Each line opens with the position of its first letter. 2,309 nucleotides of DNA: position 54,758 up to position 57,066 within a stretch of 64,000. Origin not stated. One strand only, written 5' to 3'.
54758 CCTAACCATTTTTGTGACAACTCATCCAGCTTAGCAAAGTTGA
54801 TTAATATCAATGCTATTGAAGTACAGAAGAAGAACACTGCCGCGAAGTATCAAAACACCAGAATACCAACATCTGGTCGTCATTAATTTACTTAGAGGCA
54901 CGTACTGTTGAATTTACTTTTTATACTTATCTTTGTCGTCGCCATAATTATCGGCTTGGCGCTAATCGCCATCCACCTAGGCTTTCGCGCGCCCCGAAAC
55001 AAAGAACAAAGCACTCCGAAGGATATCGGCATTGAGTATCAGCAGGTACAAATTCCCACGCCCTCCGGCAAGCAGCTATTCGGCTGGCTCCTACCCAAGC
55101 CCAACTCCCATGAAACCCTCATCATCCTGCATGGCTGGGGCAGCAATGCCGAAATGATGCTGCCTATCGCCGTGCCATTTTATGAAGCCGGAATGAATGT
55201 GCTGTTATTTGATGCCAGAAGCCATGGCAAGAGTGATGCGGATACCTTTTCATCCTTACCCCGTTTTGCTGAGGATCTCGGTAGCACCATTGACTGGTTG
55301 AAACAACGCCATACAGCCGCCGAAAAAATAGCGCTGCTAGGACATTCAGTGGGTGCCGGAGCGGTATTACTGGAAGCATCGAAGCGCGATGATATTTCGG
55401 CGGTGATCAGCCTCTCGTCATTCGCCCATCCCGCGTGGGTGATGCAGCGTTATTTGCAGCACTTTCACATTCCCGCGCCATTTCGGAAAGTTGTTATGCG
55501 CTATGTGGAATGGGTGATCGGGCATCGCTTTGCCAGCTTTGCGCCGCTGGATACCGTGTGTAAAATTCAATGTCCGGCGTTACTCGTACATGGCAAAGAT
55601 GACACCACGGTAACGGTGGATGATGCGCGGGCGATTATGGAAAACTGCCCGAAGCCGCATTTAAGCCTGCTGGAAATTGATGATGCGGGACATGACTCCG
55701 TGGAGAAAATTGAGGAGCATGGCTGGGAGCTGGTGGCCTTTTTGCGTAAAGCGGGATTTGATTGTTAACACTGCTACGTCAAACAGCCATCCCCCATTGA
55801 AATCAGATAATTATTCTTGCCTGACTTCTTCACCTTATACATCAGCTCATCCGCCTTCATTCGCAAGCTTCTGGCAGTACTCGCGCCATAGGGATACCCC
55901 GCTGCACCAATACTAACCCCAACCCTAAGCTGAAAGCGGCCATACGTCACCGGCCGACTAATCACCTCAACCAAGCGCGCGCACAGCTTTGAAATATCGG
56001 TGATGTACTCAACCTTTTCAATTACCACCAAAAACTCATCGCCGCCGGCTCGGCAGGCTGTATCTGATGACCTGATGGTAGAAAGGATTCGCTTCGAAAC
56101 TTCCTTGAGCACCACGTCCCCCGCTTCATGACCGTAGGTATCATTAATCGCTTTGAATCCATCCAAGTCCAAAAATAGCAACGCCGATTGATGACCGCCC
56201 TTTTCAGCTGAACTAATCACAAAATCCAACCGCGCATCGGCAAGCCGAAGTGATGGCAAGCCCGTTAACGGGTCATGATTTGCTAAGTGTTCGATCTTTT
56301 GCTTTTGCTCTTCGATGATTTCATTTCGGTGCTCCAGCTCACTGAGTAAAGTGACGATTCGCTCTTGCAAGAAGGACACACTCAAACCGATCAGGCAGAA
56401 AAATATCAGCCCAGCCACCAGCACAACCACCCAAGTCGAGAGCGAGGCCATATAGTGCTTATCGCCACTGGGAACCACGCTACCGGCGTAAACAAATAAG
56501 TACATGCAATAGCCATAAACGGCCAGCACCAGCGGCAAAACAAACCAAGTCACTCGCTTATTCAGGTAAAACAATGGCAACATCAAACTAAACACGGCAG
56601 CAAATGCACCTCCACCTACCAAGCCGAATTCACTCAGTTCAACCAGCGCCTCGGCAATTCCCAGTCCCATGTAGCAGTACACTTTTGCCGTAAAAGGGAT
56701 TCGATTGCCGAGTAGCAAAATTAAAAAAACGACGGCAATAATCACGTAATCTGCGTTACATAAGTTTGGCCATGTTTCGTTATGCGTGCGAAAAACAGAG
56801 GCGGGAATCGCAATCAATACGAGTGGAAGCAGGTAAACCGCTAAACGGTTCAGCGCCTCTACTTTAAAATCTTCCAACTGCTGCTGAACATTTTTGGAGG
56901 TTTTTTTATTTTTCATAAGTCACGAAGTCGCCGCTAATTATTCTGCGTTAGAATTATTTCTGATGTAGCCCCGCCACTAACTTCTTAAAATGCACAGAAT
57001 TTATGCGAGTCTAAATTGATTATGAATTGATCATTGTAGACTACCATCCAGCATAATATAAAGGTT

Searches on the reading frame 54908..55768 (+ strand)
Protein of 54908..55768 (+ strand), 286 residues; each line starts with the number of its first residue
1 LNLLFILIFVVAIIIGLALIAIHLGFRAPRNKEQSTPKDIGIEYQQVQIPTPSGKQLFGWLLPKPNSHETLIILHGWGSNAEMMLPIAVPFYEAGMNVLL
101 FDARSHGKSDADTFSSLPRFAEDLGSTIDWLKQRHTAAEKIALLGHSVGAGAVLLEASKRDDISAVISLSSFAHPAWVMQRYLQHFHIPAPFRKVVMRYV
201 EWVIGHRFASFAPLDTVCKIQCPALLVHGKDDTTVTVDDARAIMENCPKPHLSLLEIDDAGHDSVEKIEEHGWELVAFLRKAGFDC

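Call 38: search_protein_families(library=pfam, proteins=[window:54908-55768:+], max_evalue=0.001)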
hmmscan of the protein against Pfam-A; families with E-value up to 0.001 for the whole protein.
window:54908-55768:+ (286 aa): 10 families
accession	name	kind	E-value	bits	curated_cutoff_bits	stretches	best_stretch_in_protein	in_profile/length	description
PF12146.15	Hydrolase_4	-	1.6e-19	70.6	27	1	67-187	3-118/239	Serine aminopeptidase, S33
PF00561.26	Abhydrolase_1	-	4.6e-16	59.7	25.8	1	70-175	2-103/245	alpha/beta hydrolase fold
PF12697.13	Abhydrolase_6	-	1.5e-11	45.8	26.3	1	71-264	1-206/217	Alpha/beta hydrolase family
PF02129.25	Peptidase_S15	-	3.2e-08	34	23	1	82-172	46-129/262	X-Pro dipeptidyl-peptidase (S15 family)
PF00326.27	Peptidase_S9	-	1.7e-05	24.8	22.6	1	122-262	46-187/213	Prolyl oligopeptidase family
PF08840.17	BAAT_C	-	0.00026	21.5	20.9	0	127-237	9-129/210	BAAT / Acyl-CoA thioester hydrolase C terminal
PF02230.22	Abhydrolase_2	-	0.00033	21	23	0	118-176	84-143/217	Phospholipase/Carboxylesterase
PF01738.24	DLH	-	0.00068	19.7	21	0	121-247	78-169/217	Dienelactone hydrolase family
PF20434.5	BD-FAE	-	0.0008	19.4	26.8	0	209-243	177-211/215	BD-FAE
PF08538.16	DUF1749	-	0.00095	18.8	24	0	114-160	77-126/299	Protein of unknown function (DUF1749)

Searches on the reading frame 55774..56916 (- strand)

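Call 38: search_protein_families(library=pfam, proteins=[window:55774-56916:-], max_evalue=0.001)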
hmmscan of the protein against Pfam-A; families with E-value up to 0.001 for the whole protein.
window:55774-56916:- (380 aa): 1 family
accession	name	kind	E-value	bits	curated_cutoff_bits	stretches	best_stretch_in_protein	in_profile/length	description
PF00990.26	GGDEF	-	1.6e-41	142.2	23.8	1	212-369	1-161/161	Diguanylate cyclase, GGDEF domain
